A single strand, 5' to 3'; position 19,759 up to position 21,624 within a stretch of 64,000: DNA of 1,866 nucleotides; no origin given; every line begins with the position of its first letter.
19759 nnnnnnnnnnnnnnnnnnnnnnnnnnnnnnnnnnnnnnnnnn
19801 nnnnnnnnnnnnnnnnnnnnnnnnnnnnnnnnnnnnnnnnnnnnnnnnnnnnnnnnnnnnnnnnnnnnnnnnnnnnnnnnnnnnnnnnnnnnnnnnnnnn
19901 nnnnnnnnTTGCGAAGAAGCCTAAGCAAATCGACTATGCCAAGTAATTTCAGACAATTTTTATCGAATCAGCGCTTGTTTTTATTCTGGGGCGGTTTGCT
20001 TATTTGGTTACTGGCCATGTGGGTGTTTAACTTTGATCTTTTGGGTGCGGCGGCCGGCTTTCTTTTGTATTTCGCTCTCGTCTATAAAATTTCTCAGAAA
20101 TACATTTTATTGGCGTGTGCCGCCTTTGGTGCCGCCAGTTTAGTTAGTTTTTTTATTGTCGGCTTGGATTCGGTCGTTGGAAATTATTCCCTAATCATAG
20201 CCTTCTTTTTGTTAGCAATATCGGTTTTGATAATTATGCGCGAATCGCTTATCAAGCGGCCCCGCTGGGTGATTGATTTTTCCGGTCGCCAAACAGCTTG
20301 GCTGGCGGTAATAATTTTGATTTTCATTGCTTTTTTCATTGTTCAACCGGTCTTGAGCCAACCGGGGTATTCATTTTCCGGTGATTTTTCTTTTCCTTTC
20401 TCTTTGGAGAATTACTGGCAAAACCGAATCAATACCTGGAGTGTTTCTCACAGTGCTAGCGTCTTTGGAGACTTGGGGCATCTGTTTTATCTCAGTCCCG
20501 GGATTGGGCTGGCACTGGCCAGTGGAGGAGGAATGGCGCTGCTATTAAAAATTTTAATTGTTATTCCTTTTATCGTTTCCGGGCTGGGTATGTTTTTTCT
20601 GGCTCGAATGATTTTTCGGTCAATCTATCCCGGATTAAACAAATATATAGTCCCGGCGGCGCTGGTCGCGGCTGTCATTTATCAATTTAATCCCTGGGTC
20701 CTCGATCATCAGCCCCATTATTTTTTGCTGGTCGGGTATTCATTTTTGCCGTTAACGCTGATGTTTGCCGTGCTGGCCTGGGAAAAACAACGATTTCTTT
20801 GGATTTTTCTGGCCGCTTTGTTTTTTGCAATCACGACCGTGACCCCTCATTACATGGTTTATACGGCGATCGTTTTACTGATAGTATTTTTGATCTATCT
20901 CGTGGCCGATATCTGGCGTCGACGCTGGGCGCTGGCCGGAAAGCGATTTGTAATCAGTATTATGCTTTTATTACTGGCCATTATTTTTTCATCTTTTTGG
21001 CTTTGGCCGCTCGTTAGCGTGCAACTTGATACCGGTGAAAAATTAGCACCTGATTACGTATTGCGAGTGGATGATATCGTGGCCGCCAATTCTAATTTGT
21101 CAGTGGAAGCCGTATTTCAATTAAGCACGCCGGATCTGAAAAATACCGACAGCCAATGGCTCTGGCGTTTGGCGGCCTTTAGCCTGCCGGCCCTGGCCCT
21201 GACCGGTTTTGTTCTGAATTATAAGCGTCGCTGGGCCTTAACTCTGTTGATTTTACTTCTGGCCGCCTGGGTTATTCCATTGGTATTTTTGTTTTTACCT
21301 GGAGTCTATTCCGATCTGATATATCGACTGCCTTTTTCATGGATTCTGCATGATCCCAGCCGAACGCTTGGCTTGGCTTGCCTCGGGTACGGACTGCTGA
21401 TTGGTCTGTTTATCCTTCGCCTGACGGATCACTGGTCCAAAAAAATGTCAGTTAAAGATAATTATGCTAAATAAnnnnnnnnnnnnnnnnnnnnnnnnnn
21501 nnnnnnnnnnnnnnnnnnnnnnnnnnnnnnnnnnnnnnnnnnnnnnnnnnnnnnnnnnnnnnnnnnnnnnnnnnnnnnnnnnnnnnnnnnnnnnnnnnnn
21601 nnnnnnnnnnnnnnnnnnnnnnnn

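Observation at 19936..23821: Apparently split YfhO-like enzyme: TM core and ecto/C-terminal domain encoded by two overlapping genes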

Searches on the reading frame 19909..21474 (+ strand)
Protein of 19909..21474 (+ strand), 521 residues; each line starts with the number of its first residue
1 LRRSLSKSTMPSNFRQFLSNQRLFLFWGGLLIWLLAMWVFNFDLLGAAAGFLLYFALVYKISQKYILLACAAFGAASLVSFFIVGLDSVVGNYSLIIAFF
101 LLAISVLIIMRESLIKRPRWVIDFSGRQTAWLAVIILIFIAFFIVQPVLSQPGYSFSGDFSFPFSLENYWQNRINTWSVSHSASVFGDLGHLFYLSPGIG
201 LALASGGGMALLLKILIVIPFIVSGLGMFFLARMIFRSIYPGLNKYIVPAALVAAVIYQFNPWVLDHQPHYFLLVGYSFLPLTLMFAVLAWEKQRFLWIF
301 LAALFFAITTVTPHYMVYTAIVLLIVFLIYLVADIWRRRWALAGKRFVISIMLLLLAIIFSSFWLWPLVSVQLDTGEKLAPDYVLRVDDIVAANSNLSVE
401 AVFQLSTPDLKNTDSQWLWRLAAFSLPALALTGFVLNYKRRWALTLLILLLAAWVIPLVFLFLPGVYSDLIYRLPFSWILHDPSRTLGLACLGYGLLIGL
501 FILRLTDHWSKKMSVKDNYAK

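Call 3: search_protein_families(library=pfam, proteins=[window:19909-21474:+], max_evalue=0.1)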
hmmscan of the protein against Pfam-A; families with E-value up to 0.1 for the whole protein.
window:19909-21474:+ (521 aa): 1 family
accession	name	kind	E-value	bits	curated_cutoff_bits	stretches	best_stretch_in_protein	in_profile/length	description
PF13231.12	PMT_2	-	0.0076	16.9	26.1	1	219-366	26-160/160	Dolichyl-phosphate-mannose-protein mannosyltransferase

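Call 4: search_protein_families(library=ncbifam, proteins=[window:19909-21474:+], max_evalue=0.1)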
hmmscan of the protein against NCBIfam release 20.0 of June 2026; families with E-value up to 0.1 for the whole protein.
window:19909-21474:+ (521 aa): 0 families

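Call 9: find_homologous_proteins(query=window:19909-21474:+)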
Query window:19909-21474:+ (521 aa): 3 proteins with E <= 0.001 among 8000 candidates.
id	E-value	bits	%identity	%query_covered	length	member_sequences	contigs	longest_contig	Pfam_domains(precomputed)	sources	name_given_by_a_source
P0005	0.0e+0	1110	100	98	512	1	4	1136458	-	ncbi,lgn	-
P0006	1.4e-224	765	66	97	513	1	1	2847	-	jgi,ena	-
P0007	1.9e-215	735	64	97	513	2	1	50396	-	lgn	-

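Call 13: find_encoding_contigs(protein=P0006, flank=5000, max_places=4)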
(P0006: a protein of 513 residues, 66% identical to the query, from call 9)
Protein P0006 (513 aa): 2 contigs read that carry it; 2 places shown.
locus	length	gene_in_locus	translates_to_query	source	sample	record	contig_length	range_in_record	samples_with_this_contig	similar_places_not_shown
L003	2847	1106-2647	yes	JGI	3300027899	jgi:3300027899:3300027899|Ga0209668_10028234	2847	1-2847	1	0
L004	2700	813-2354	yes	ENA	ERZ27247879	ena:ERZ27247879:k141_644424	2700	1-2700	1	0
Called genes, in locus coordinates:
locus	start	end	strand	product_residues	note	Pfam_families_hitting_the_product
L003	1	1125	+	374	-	?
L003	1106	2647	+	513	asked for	-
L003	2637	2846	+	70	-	?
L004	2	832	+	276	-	?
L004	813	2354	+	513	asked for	-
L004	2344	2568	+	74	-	-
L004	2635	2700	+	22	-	?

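Call 48: search_solved_structures(query=A2, max_evalue=1, show_alignments=2)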
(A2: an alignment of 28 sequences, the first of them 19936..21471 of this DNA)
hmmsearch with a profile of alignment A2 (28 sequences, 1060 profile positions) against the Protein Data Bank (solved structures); distinct sequences matched with E-value up to 1: 5.
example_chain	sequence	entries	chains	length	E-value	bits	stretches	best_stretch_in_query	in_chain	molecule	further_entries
6w98_A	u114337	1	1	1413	2.8e-07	31.8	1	51-550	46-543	F5/8 type C domain-containing protein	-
4q8k_A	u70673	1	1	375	0.0063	17.4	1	848-951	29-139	Alginase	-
7ehg_A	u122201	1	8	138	0.032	15.1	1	717-789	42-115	MiXBM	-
8pjx_A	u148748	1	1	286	0.36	11.6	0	589-622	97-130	SAKe6FR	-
7cye_A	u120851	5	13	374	0.88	10.3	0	339-433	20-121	Slr1512 protein | Sodium-dependent bicarbonate transporter SbtA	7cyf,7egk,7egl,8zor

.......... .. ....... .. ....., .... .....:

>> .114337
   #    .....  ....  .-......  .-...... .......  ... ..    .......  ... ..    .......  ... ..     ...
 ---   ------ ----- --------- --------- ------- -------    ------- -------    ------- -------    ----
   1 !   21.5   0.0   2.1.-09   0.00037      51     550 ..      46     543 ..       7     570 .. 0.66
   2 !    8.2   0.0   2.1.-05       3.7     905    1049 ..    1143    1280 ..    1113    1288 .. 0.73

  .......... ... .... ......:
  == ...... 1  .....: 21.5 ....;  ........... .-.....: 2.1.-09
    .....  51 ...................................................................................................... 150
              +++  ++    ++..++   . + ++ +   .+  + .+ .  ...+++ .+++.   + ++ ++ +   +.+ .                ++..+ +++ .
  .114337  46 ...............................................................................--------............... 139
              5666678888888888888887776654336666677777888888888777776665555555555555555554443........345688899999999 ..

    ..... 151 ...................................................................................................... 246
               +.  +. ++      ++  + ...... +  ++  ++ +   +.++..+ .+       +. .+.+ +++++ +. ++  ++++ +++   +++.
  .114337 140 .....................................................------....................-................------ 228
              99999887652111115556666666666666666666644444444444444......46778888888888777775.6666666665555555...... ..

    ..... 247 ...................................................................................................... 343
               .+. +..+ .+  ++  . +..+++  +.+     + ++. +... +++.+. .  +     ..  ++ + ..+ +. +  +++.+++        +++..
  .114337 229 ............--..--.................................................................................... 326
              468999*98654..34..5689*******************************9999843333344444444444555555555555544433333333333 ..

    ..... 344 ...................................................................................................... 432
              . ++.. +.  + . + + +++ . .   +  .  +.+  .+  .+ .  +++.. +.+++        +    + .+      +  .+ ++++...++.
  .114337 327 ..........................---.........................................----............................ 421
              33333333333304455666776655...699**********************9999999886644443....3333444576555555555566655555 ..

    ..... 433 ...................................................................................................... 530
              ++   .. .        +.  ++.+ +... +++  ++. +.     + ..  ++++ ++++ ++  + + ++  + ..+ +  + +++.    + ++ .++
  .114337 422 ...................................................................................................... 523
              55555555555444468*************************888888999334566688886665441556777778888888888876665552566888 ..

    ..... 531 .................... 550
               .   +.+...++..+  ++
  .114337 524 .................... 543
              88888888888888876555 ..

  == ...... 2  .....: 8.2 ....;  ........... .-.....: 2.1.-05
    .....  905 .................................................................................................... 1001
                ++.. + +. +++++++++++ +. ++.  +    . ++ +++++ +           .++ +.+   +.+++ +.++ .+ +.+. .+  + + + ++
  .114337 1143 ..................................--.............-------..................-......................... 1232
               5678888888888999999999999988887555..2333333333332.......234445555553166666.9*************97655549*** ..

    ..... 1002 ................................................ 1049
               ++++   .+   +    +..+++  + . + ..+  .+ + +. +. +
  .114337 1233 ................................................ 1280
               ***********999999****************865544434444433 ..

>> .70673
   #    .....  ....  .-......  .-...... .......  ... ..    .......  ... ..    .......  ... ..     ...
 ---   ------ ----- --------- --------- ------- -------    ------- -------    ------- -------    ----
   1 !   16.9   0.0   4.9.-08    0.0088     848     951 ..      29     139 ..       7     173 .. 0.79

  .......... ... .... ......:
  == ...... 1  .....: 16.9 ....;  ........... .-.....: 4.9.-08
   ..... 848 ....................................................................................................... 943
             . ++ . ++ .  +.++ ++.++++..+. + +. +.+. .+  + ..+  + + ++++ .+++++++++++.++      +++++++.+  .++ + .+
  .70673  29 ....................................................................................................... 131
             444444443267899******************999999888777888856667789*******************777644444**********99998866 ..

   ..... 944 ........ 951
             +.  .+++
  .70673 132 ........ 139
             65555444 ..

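Call 49: search_protein_families(library=pfam, alignment_id=A2, max_evalue=0.01)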
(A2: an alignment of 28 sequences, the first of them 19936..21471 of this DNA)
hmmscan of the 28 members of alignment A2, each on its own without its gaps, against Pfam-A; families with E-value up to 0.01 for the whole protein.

A. member 1, window:19936-21471:+ (512 aa): 1 family
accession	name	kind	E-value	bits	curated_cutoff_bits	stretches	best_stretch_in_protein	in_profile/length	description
PF13231.12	PMT_2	-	0.0087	16.7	26.1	1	210-357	26-160/160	Dolichyl-phosphate-mannose-protein mannosyltransferase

B. families by the number of members that match (of 28 scanned): 6 families
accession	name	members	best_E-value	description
PF11847.13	GT-C_AftD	4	2.3e-06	Alpha-(1->3)-arabinofuranosyltransferase, N-terminal GT-C domain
PF16990.11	CBM_35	3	1.9e-06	Carbohydrate binding module (family 35)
PF18539.7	DUF5625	3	0.00026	Domain of unknown function (DUF5625)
PF03422.21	CBM_6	2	1.3e-06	Carbohydrate binding module (family 6)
PF20176.3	DUF6541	2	3.8e-05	Family of unknown function (DUF6541)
PF13231.12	PMT_2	1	0.0087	Dolichyl-phosphate-mannose-protein mannosyltransferase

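Call 60: predict_structure(alignment_id=A4)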
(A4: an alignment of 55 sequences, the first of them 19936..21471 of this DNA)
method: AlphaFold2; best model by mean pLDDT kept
length: 512 residues; sequences in the alignment: 55
mean_pLDDT: 83.3   pTM: 0.78
mean pLDDT of the five models: 83.3, 81.6, 81.5, 80.9, 79.3
residues with pLDDT >= 90: 247; 70-90: 154; 50-70: 85; < 50: 26
segments of 3 or more residues with pLDDT < 50: 32-34, 76-78, 105-114, 509-512
pLDDT, mean of each block of 10 residues (from residue 1): 66 73 62 52 57 64 67 57 55 60 48 59 90 87 82 84 77 73 84 85 91 97 97 94 98 93 95 98 96 95 92 98 98 98 96 86 87 83 92 91 88 93 97 98 97 94 87 94 98 96 62 39
secondary structure, 60 per line:
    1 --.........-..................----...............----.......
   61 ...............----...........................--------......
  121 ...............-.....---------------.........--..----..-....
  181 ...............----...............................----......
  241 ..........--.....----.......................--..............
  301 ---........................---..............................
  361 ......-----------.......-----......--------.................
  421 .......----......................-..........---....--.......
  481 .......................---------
elements in order: H3-11 H13-30 H35-49 H54-75 H80-106 H115-135 H137-141 H157-165 H177-195 H200-230 H235-250 H253-257 H262-284 H287-300 H304-327 H331-366 H378-384 H390-395 H404-427 H432-453 H455-464 H468-471 H474-503
